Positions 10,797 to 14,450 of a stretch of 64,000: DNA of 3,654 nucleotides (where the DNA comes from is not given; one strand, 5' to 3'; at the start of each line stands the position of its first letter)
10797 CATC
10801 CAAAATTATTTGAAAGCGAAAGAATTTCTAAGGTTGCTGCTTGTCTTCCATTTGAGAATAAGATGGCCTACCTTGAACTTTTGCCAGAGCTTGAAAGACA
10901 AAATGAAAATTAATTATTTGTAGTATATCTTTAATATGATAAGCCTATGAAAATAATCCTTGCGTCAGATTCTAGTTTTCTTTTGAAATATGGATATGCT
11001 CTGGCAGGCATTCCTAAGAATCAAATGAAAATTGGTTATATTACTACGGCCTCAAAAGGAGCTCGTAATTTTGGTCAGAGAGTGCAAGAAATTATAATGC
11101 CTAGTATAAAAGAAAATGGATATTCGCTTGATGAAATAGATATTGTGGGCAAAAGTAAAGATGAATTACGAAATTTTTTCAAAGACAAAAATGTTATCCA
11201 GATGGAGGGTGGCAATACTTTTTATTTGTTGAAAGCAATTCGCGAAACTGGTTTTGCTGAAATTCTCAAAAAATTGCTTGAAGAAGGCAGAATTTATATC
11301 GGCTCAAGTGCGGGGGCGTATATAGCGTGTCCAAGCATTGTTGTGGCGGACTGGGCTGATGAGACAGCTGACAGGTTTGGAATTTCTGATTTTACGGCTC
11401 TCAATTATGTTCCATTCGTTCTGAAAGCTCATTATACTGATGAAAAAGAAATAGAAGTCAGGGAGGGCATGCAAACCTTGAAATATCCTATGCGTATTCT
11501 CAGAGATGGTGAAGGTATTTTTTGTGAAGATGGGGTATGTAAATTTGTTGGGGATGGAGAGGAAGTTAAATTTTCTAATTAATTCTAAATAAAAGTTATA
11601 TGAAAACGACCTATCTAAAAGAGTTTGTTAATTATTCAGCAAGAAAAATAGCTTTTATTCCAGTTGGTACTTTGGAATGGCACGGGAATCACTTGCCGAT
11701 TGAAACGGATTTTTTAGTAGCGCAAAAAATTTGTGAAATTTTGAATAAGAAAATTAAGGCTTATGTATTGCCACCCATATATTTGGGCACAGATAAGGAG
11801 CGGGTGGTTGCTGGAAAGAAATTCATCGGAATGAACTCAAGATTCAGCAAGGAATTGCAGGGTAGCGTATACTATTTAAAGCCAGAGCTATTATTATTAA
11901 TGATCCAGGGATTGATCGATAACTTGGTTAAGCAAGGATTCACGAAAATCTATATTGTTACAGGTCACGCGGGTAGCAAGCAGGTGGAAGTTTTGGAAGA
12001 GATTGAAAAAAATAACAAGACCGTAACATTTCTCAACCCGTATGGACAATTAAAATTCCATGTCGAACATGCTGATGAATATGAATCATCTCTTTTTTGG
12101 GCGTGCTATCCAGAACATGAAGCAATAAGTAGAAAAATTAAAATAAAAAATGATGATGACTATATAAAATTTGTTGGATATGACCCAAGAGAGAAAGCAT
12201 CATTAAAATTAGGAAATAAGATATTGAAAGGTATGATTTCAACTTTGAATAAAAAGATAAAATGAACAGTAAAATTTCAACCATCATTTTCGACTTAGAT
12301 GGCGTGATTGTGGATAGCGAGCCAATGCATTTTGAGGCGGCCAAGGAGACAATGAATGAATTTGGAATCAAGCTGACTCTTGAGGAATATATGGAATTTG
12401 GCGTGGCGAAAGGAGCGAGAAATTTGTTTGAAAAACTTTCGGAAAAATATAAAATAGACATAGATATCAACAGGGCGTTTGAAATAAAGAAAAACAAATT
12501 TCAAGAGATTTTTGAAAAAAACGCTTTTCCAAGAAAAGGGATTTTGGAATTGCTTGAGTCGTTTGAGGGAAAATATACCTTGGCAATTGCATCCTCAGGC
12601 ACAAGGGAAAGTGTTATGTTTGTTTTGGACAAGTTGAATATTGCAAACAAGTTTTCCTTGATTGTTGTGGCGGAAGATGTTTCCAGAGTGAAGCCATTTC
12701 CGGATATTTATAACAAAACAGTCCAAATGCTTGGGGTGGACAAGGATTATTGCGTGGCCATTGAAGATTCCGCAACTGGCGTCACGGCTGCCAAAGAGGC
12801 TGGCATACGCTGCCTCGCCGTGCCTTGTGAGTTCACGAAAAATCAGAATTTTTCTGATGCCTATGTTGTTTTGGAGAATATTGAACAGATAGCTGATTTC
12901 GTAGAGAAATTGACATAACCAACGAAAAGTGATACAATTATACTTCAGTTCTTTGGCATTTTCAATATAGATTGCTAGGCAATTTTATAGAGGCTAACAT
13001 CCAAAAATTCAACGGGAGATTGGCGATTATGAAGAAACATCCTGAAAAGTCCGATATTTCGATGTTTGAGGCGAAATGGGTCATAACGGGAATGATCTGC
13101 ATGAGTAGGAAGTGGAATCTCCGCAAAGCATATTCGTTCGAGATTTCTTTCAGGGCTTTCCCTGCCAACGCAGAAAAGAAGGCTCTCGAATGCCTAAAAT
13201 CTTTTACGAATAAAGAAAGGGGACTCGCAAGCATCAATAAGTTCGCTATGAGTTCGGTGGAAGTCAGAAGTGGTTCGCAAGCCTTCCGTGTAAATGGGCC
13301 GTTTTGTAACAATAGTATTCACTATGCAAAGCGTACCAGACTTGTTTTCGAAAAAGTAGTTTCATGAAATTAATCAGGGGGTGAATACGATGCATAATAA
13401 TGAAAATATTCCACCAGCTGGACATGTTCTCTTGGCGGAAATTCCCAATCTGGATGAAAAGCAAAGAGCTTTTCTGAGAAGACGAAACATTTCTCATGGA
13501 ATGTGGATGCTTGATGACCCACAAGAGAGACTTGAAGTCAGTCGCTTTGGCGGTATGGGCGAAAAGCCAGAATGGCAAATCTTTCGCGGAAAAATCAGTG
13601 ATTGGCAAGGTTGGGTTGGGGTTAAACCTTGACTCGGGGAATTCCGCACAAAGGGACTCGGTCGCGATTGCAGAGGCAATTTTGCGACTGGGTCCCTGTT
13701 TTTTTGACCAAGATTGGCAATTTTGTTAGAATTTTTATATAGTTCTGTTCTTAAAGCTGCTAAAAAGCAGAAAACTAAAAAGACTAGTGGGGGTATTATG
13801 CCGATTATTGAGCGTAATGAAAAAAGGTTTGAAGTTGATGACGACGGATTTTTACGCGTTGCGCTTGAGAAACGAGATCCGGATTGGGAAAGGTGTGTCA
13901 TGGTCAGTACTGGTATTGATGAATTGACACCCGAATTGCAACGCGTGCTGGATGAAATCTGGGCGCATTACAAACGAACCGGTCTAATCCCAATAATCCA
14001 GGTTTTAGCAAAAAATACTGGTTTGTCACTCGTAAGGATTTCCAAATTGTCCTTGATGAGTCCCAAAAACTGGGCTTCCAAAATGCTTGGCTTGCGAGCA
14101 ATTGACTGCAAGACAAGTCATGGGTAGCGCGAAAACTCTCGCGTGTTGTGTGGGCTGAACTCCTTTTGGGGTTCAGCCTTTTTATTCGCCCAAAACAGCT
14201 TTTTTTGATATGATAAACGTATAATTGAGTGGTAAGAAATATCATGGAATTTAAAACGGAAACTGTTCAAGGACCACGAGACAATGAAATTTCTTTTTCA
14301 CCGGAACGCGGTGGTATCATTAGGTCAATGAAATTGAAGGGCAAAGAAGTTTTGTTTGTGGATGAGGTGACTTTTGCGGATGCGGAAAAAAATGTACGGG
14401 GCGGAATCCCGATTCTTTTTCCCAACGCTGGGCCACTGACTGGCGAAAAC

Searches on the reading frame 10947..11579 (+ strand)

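Call 7: search_protein_families(library=pfam, proteins=[window:10947-11579:+], max_evalue=1)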
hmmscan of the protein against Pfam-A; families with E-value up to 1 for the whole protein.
window:10947-11579:+ (211 aa): 3 families
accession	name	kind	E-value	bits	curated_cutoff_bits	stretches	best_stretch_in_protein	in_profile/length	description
PF03575.23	Peptidase_S51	-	5.8e-28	98.4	23.9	1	24-177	28-177/206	Peptidase family S51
PF00988.28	CPSase_sm_chain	-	0.14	12.4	27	1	69-104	87-122/126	Carbamoyl-phosphate synthase small chain, CPSase domain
PF09825.15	BPL_N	-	0.17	11.2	24.2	1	83-131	52-99/283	Biotin-protein ligase, N terminal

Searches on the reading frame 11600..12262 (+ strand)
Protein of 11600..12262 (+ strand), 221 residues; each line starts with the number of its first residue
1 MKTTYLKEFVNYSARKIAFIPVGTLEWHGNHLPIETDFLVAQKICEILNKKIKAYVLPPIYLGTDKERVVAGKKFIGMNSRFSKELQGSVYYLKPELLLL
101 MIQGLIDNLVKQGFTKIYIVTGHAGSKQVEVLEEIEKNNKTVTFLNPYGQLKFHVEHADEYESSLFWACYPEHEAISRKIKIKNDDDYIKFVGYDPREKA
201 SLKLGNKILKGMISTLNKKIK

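Call 7: search_protein_families(library=pfam, proteins=[window:11600-12262:+], max_evalue=1)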
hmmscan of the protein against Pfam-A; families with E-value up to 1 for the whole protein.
window:11600-12262:+ (221 aa): 1 family
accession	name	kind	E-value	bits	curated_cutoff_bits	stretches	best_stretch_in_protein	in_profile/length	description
PF02633.19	Creatininase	-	3.4e-27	95.8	31.3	1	7-173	6-177/238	Creatinine amidohydrolase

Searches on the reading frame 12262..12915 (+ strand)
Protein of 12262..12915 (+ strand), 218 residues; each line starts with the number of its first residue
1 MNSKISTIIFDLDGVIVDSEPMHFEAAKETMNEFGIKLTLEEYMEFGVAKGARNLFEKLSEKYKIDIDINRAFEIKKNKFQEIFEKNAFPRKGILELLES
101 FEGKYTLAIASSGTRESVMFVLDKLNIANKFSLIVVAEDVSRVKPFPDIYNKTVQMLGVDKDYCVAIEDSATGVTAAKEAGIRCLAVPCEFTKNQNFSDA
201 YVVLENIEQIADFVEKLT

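Call 7: search_protein_families(library=pfam, proteins=[window:12262-12915:+], max_evalue=1)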
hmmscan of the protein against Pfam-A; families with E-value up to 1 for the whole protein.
window:12262-12915:+ (218 aa): 7 families
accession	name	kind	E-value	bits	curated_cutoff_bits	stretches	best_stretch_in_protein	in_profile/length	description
PF13419.12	HAD_2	-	1.6e-37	129.8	23.8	1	8-187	1-178/178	Haloacid dehalogenase-like hydrolase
PF00702.32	Hydrolase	-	2.6e-26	93.6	26.4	1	5-181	1-191/191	haloacid dehalogenase-like hydrolase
PF03031.24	NIF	-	3.7e-09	36.9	21.8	1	81-184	30-131/160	NLI interacting factor-like phosphatase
PF13242.12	Hydrolase_like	-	1.1e-05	25.7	22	1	144-196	4-57/75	HAD-hyrolase-like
PF25167.1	DUF7829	-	0.0042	17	28.6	1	50-97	34-82/224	Domain of unknown function (DUF7829)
PF12710.13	HAD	-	0.052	14.4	27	1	8-130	1-138/189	haloacid dehalogenase-like hydrolase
PF09183.16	DUF1947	-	0.32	11.7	22.5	1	50-83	8-40/65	Domain of unknown function (DUF1947)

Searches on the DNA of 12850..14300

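Call 80: search_rna_families(source=window, start=12850, end=14300, threshold=evalue, max_evalue=1)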
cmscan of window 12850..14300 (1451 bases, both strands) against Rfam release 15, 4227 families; matches with E-value up to 1: 0.
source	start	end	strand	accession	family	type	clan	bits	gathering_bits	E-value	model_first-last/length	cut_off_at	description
